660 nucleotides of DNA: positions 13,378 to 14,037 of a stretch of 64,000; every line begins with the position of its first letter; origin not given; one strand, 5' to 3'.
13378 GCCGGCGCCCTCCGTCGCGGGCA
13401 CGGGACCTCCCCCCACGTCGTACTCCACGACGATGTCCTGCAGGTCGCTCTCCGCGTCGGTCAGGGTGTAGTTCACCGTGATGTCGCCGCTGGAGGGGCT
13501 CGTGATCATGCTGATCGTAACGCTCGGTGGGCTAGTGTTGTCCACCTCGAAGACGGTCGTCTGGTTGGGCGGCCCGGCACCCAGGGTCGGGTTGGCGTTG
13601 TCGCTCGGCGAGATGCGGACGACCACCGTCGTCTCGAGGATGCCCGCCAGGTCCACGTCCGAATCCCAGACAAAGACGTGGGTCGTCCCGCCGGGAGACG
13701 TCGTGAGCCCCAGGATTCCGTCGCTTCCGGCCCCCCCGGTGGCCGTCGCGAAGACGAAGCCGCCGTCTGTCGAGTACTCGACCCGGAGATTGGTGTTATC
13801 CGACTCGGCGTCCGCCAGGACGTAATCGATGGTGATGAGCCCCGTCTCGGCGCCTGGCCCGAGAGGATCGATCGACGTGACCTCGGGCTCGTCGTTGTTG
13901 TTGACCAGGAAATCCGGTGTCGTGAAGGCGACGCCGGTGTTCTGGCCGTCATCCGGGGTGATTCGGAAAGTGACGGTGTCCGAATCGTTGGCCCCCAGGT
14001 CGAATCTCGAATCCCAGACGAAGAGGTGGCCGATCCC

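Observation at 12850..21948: Unassigned ~115-aa tandem module (about 26 copies) combining one Asp-box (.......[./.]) with a cadherin-like N-N-D-x-P boundary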

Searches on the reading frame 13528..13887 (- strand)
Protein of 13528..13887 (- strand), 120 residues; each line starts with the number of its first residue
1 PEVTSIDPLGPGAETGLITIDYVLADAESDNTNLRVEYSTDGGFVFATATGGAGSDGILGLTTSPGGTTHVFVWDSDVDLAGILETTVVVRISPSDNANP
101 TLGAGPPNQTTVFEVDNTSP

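Call 13: search_solved_structures(query=A1, max_evalue=10, show_alignments=3)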
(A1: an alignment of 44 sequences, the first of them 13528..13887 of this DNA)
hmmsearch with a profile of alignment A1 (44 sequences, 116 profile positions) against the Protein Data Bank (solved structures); distinct sequences matched with E-value up to 10: 4.
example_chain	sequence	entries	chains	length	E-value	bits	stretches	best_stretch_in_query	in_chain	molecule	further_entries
4lgn_A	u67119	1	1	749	0.061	16.3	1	23-74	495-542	Cellulose-binding, family II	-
9hjm_A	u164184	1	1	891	1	12.3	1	7-48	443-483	Putative outer membrane protein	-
5bu8_A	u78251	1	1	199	2.2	11.3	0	6-38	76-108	DNA stabilization protein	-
5bu5_A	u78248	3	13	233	2.7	11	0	6-38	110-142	DNA stabilization protein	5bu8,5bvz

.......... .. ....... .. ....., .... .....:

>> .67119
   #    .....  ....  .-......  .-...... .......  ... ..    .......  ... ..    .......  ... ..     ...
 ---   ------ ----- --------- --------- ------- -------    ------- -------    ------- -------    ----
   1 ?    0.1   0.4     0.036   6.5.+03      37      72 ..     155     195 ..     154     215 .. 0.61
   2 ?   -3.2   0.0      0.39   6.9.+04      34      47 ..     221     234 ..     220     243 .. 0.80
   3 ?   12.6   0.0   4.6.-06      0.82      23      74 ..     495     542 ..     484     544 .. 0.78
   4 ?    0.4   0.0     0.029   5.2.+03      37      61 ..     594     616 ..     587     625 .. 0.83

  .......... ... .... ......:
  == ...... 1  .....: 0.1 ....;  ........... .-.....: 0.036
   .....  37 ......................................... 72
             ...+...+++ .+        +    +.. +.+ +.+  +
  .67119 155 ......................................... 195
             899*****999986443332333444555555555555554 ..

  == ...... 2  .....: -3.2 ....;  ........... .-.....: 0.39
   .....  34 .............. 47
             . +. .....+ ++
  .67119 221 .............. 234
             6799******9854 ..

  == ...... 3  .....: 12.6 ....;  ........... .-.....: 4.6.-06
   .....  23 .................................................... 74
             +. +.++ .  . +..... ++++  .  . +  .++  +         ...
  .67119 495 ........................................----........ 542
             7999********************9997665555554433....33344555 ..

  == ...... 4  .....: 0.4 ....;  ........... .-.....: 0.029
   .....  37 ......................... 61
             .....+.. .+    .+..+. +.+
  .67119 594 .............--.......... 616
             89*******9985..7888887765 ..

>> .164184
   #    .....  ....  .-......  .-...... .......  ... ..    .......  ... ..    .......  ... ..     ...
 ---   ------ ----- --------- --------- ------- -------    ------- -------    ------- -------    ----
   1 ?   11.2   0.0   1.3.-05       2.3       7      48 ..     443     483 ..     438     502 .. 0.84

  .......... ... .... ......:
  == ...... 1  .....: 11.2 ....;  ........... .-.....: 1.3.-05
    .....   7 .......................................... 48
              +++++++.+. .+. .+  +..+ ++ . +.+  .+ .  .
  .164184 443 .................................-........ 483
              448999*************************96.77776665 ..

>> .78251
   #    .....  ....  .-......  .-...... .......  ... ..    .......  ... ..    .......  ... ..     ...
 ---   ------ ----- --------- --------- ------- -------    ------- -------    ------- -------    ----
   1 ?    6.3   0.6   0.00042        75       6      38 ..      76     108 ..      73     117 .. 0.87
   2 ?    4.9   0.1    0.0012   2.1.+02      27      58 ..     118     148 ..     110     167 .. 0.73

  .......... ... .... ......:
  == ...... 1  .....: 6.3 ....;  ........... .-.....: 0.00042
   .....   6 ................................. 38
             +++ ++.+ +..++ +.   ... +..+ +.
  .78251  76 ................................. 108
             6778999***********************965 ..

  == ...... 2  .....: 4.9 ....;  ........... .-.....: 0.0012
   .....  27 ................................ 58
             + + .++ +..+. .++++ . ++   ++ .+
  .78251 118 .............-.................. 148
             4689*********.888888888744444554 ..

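Call 14: search_protein_families(library=pfam, alignment_id=A1, max_evalue=1)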
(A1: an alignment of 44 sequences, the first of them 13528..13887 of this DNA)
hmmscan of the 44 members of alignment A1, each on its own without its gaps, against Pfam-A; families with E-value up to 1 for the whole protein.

A. member 1, window:13528-13887:- (120 aa): 0 families

B. families by the number of members that match (of 44 scanned): 14 families
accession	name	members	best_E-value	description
PF21471.3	Reelin_subrepeat-B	4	0.0036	Reelin subrepeat B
PF17957.7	Big_7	3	0.00076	Bacterial Ig domain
PF07162.17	B9-C2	2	0.028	Ciliary basal body-associated, B9 protein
PF02012.26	BNR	2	0.15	BNR/Asp-box repeat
PF12604.14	gp37_C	1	0.0066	Tail fibre protein gp37 C terminal domain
PF12117.13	NS1_C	1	0.012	Parvovirus non-structural protein 1, C-terminal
PF20009.4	GEVED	1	0.061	GEVED domain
PF15028.12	PTCRA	1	0.062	Pre-T-cell antigen receptor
PF03174.19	CHB_HEX_C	1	0.07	Chitobiase/beta-hexosaminidase C-terminal domain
PF05616.18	Neisseria_TspB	1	0.13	Neisseria meningitidis TspB protein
PF20029.6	DUF6436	1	0.16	Domain of unknown function (DUF6436)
PF15902.12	Sortilin-Vps10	1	0.17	Sortilin, neurotensin receptor 3,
PF17802.7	SpaA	1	0.19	Prealbumin-like fold domain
PF15465.11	DUF4634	1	0.19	Domain of unknown function (DUF4634)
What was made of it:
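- On Big_7 bacterial Ig domain (PF17957): 3 of 44 modules match, best E = 7.6e-4 (call 14).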

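Call 16: find_homologous_proteins(query=A1, max_evalue=0.001)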
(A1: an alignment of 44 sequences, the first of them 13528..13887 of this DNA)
Query A1 (44 sequences): 1040 candidates shared short words with the query, none scored E <= 0.001.
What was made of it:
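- Tried and rejected: Word-indexed homologue search. find_homologous_proteins with the 44-module alignment returned nothing (call 16).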

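Call 32: predict_structure(alignment_id=A1)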
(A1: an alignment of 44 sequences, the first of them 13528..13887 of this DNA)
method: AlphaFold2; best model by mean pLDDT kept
length: 120 residues; sequences in the alignment: 44
mean_pLDDT: 94.1   pTM: 0.85
mean pLDDT of the five models: 94.1, 94.0, 93.8, 93.7, 92.5
residues with pLDDT >= 90: 104; 70-90: 12; 50-70: 4; < 50: 0
segments of 3 or more residues with pLDDT < 50: none
pLDDT, mean of each block of 10 residues (from residue 1): 91 94 96 97 98 97 97 98 97 84 88 94
secondary structure, 60 per line:
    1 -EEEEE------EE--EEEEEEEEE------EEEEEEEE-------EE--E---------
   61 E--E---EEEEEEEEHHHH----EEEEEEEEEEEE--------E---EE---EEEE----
elements in order: E2-6 E17-25 E32-39 E68-75 H76-79 E84-95 E113-116

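Call 35: fold_search(model_id=the predicted structure, library=pdb)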
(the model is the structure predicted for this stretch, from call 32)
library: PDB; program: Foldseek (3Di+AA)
matches with E <= 10: 1816; with E <= 0.001: 0
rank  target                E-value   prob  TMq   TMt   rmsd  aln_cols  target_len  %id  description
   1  2i27_N                5.8e-03  1.00  0.47  0.51   5.5       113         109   16  Crystal Structure Analysis of the Nurse Shark New Antigen Receptor Ancestral variable domain (released 2007-03-06)
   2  2i27_O                8.5e-03  1.00  0.45  0.49   5.6       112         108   17  Crystal Structure Analysis of the Nurse Shark New Antigen Receptor Ancestral variable domain (released 2007-03-06)
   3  2coq                  1.0e-02  1.00  0.48  0.52   5.6       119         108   15  Structure of new antigen receptor variable domain from sharks (released 2005-10-25)
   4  5wa0_A                1.0e-02  0.97  0.40  0.18   6.0       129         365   21  Crystal Structure of the sulfite dehydrogenase, SorT R78Q mutant from Sinorhizobium meliloti (released 2017-10-25)
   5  2i26_N                1.1e-02  1.00  0.52  0.52   5.3       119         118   14  Crystal structure analysis of the nurse shark new antigen receptor ancestral variable domain in complex with lysozyme (released 2007-03-06)
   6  7mlh_B                1.1e-02  1.00  0.56  0.53   4.6       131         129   14  Crystal structure of human IgE (2F10) in complex with Der p 2.0103 (released 2022-05-04)
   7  8wae_A                1.1e-02  1.00  0.49  0.54   6.7       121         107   14  Crystal structure of a novel porphyran-binding carbohydrate binding module (released 2024-09-11)
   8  9ekf_I                1.2e-02  0.98  0.41  0.45   7.0       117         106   18  CryoEM structure of H5N1 A/Texas/37/2024 HA bound to Fab 65C6 and an auto glycan occupying the receptor-binding site (released 2024-12-18)
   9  2ca4_A                1.3e-02  0.98  0.41  0.17   5.7       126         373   13  Sulfite dehydrogenase from Starkeya Novella mutant (released 2007-02-20)
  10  2i26_O                1.4e-02  0.99  0.46  0.47   5.8       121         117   16  Crystal structure analysis of the nurse shark new antigen receptor ancestral variable domain in complex with lysozyme (released 2007-03-06)
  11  2i24                  1.7e-02  0.99  0.47  0.49   5.8       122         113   14  Crystal structure analysis of the nurse shark New Antigen Receptor PBLA8 variable domain (released 2007-03-06)
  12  2c9x_A                1.7e-02  0.97  0.40  0.17   6.2       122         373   15  Sulfite dehydrogenase from Starkeya Novella Y236F mutant (released 2006-08-16)
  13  9uvh                  1.9e-02  0.99  0.46  0.52   5.3       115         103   17  Cystal Structure of Shark VNAR Nanobody (released 2026-01-07)
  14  3qr2_B                1.9e-02  0.99  0.48  0.50   5.9       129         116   11  Wild type CD147 Ig0 domain (released 2011-05-11)
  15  5k3x_A                1.9e-02  0.97  0.39  0.17   5.4       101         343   22  Crystal Structure of the sulfite dehydrogenase, SorT R78K mutant from Sinorhizobium meliloti (released 2017-05-24)
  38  8wae_B                4.1e-02  0.99  0.51  0.55   6.4       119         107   12  Crystal structure of a novel porphyran-binding carbohydrate binding module (released 2024-09-11)
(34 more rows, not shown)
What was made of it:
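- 13528..13887 (-): Module 24, the representative used for the single-module structure model. call 32 (pLDDT 94.1, pTM 0.85), call 35
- Closest known: Ig-like domains with a single Asp-box: chitobiase C-terminal domain. Same: SorT and SorA are among the best fold matches, with 19-23% identity (call 35).
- A porphyran-binding CBM is among the single-module fold matches (8wae, E = 1.1e-2, TM 0.49-0.54, call 35).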

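Call 36: search_protein_representatives(alignment_id=A1)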
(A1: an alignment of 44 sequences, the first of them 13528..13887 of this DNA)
Query: 44 sequences, 116 profile positions. Proteins with E-value up to 0.001 (for the whole library): 4165; up to 1e-10: 2141; up to 1e-30: 630. The best 150 are listed.
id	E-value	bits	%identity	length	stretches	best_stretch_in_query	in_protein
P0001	0.0e+00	2840.6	-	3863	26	1-114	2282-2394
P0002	0.0e+00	1726.0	-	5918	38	1-114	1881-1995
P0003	0.0e+00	1566.9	-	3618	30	7-115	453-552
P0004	0.0e+00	1264.5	-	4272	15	1-115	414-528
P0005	0.0e+00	1227.8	-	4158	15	1-115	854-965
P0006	0.0e+00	1209.5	-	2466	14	1-114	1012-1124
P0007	0.0e+00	1179.5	-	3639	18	1-114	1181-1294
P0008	0.0e+00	1160.0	-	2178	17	1-114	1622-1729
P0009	0.0e+00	1063.4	-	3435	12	1-115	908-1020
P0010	0.0e+00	1029.0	-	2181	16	1-115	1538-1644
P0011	0.0e+00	1021.0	-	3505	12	1-114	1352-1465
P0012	0.0e+00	1020.3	-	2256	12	1-114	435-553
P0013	1.3e-284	940.6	-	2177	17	1-115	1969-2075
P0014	4.2e-278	919.6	-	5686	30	1-114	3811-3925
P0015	5.4e-277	916.0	-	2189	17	1-115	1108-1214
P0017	9.9e-253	837.8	-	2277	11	1-115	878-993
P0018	8.7e-246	815.4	-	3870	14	1-114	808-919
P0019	1.2e-236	786.0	-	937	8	1-113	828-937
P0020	6.6e-231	767.4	-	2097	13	1-115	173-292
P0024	5.6e-215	716.1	-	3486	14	1-114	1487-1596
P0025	4.4e-210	700.3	-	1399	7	1-115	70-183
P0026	1.3e-207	692.3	-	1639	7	1-114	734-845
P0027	3.3e-198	662.0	-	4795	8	4-114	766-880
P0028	6.4e-198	661.1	-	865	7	9-115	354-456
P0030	1.6e-188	630.8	-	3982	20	1-112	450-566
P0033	5.7e-176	590.3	-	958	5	1-115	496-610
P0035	1.5e-171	576.0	-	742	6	5-114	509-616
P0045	6.5e-149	503.1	-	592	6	1-114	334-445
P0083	4.4e-103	355.3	-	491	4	1-115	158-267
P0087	2.9e-102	352.6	-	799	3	1-115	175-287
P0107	5.9e-91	316.2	-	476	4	1-115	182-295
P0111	6.2e-90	312.9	-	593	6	1-115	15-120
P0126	7.1e-85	296.6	-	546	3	1-114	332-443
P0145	2.8e-81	285.0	-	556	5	1-115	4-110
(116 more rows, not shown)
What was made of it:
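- Tried and rejected: The exhaustive HMM search then found 4165 proteins (call 36), so the first result was a limit of that tool's sensitivity.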

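Call 37: search_protein_families(library=pfam, proteins=[P0019, P0028, P0035, P0045, P0083, P0107, P0087, P0111, P0126, P0145], max_evalue=0.01)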
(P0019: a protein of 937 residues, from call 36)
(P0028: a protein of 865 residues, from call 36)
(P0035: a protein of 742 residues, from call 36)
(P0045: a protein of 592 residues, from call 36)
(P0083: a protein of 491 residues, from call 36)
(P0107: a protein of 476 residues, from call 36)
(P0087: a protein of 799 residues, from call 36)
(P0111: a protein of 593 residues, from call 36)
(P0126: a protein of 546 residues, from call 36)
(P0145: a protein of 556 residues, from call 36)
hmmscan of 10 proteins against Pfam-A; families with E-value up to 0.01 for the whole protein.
P0019 (937 aa): 4 families
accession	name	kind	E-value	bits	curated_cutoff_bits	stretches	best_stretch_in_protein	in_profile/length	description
PF02012.26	BNR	-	3e-09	35.9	27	0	402-411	1-10/12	BNR/Asp-box repeat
PF24316.1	Tli3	-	4.7e-07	30.6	27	0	729-757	77-97/129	T6SS Tli3 immunity protein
PF18620.7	DUF5627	-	0.00048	20.5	31.3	0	836-883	41-88/133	Domain of unknown function (DUF5627)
PF23274.1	DUF7077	-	0.0013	18.9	27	0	364-408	66-111/122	Domain of unknown function (DUF7077)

P0028 (865 aa): 1 family
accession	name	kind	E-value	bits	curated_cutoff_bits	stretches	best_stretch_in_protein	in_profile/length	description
PF06024.17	Orf78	-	0.0098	16.6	29.4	0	789-845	43-97/101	Orf78 (ac78)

P0035 (742 aa): 6 families
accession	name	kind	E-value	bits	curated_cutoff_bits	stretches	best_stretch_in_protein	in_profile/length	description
PF21471.3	Reelin_subrepeat-B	-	9.9e-10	38.7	27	0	77-105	56-84/127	Reelin subrepeat B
PF24316.1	Tli3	-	2.5e-07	31.5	27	0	406-445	65-106/129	T6SS Tli3 immunity protein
PF03174.19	CHB_HEX_C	-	3.8e-07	30.4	23.6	0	82-102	36-54/76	Chitobiase/beta-hexosaminidase C-terminal domain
PF02012.26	BNR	-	0.00065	19.7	27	0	426-435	2-11/12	BNR/Asp-box repeat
PF24170.1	Fn3-II_PB4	-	0.0013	19.3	27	0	47-96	3-54/95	Straight fiber protein PB4 second Fn3-like domain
PF01344.31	Kelch_1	-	0.0015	18.4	20.1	0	653-668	29-44/46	Kelch motif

P0045 (592 aa): 3 families
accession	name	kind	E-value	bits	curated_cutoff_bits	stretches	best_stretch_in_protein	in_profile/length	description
PF24316.1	Tli3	-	2.9e-08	34.5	27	0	122-147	77-107/129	T6SS Tli3 immunity protein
PF02012.26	BNR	-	6.1e-07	28.9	27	0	253-263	2-12/12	BNR/Asp-box repeat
PF21471.3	Reelin_subrepeat-B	-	1.6e-06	28.3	27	0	248-266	59-77/127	Reelin subrepeat B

P0083 (491 aa): 1 family
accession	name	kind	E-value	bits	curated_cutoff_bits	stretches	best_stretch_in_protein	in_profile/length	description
PF21471.3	Reelin_subrepeat-B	-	0.0034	17.6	27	0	183-204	55-76/127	Reelin subrepeat B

P0107 (476 aa): 0 families

P0087 (799 aa): 7 families
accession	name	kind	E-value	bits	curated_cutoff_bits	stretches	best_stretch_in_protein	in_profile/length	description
PF13517.12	FG-GAP_3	-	1.2e-21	77.5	26.9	5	447-508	1-61/61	FG-GAP-like repeat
PF01839.29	FG-GAP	-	4.2e-17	62.1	22.1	3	490-510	3-22/37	FG-GAP repeat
PF21471.3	Reelin_subrepeat-B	-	3.9e-08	33.6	27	0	198-233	52-77/127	Reelin subrepeat B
PF24316.1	Tli3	-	3.9e-07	30.9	27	0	200-222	78-100/129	T6SS Tli3 immunity protein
PF03174.19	CHB_HEX_C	-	0.00051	20.4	23.6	0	207-222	36-51/76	Chitobiase/beta-hexosaminidase C-terminal domain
PF02012.26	BNR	-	0.00098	19.2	27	0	324-333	2-11/12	BNR/Asp-box repeat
PF13088.12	BNR_2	-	0.0015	18.4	31.4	0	288-335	108-153/277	BNR repeat-like domain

P0111 (593 aa): 8 families
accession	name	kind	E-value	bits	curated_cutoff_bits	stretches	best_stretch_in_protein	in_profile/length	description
PF21471.3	Reelin_subrepeat-B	-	5.4e-13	49.3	27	0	6-68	16-77/127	Reelin subrepeat B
PF23274.1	DUF7077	-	5.5e-09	36.3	27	0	313-378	48-111/122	Domain of unknown function (DUF7077)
PF03174.19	CHB_HEX_C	-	1e-08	35.4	23.6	0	477-499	35-57/76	Chitobiase/beta-hexosaminidase C-terminal domain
PF24316.1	Tli3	-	4.5e-06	27.5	27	0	471-494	78-101/129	T6SS Tli3 immunity protein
PF02012.26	BNR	-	7.1e-06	25.7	27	0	264-274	1-11/12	BNR/Asp-box repeat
PF03404.22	Mo-co_dimer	-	1.5e-05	25.5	22.7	0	156-175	49-68/138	Mo-co oxidoreductase dimerisation domain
PF15902.12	Sortilin-Vps10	-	0.0024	17.2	33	0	154-176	420-442/446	Sortilin, neurotensin receptor 3,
PF20773.4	InhA-like_MAM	-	0.0057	16.6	26.9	0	421-490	83-153/191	Immune inhibitor A-like, MAM domain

P0126 (546 aa): 2 families
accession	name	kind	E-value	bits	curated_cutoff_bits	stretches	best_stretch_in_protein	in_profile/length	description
PF07635.16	PSCyt1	-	3.9e-09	37.4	22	1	466-521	1-56/59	Planctomycete cytochrome C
PF00404.24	Dockerin_1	-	0.0082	16.8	22.9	0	24-74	2-52/57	Dockerin type I domain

P0145 (556 aa): 8 families
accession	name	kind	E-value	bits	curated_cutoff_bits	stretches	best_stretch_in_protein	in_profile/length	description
PF03174.19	CHB_HEX_C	-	2.7e-06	27.7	23.6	0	143-160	35-52/76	Chitobiase/beta-hexosaminidase C-terminal domain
PF21471.3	Reelin_subrepeat-B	-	1.1e-05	25.6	27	0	142-160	59-77/127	Reelin subrepeat B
PF00754.31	F5_F8_type_C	-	0.00014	22.4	28.2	0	248-306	66-119/127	F5/8 type C domain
PF02012.26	BNR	-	0.00018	21.4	27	0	39-48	2-11/12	BNR/Asp-box repeat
PF24801.1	FNIII-A_GpJ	-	0.0017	18.9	27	0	135-194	46-100/126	Tip attachment protein J,FNIII-A domain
PF17892.7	Cadherin_5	-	0.0021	18.3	26.5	0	221-251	64-94/98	Cadherin-like domain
PF20773.4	InhA-like_MAM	-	0.0023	17.9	26.9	0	228-257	120-149/191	Immune inhibitor A-like, MAM domain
PF03404.22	Mo-co_dimer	-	0.0079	16.7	22.7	0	355-371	48-64/138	Mo-co oxidoreductase dimerisation domain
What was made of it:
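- On CHB_HEX_C (PF03174) / Mo-co_dimer (PF03404) (E-set Ig-like domains with one Asp-box): Mo-co_dimer appears only in relatives, covering 48-68 of 138 (call 37).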

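Call 38: list_cluster_members(proteins=[P0001, P0002, P0003, P0004, P0006, P0008, P0012, P0019, P0025, P0033])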
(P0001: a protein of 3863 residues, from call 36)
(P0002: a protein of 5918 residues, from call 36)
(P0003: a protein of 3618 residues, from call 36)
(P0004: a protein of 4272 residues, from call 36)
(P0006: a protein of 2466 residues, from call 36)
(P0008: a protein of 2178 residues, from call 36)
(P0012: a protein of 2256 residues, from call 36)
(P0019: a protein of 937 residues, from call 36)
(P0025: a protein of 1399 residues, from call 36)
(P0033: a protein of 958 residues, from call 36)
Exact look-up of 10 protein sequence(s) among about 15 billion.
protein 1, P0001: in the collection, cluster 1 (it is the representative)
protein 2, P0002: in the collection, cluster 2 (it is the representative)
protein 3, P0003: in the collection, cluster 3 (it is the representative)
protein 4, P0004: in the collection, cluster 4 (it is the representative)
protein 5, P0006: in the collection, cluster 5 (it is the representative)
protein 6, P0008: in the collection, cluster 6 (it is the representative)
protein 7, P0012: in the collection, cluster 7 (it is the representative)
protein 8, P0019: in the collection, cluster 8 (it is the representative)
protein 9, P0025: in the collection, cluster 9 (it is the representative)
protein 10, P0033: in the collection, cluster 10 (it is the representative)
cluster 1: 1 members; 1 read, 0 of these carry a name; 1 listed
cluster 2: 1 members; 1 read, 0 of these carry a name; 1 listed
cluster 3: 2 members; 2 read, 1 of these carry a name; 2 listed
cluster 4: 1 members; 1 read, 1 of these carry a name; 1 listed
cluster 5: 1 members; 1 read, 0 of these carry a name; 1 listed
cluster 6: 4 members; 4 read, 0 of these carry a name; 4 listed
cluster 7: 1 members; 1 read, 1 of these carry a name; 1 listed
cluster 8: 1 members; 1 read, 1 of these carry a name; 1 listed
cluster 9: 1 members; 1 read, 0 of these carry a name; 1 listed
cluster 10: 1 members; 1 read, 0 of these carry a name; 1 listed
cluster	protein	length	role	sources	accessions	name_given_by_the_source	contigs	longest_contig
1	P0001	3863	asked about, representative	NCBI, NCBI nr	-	-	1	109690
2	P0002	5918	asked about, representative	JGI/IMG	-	-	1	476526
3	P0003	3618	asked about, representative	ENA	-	-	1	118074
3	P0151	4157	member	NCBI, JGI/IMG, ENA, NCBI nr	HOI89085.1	MAG TPA: hypothetical protein PLK28_01080 [Candidatus Rifleibacterium sp.] | hypothetical protein [Candidatus Rifleibacterium sp.]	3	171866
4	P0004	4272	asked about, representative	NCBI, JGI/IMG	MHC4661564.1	MAG: Kelch repeat-containing protein [Planctomycetota bacterium] | hypothetical protein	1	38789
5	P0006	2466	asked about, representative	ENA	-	-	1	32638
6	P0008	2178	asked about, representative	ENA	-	-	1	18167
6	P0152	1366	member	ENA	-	-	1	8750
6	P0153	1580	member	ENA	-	-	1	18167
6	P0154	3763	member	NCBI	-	-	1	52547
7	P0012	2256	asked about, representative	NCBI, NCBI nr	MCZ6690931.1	MAG: NHL repeat-containing protein [Planctomycetota bacterium] | NHL repeat-containing protein [Planctomycetota bacterium]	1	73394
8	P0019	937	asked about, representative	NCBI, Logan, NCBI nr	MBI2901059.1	MAG: hypothetical protein HYY17_12810 [Planctomycetes bacterium] | hypothetical protein [Planctomycetota bacterium]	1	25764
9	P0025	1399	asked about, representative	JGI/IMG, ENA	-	-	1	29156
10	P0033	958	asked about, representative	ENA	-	-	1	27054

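Call 45: find_encoding_contigs(protein=P0001, flank=10000, max_places=3)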
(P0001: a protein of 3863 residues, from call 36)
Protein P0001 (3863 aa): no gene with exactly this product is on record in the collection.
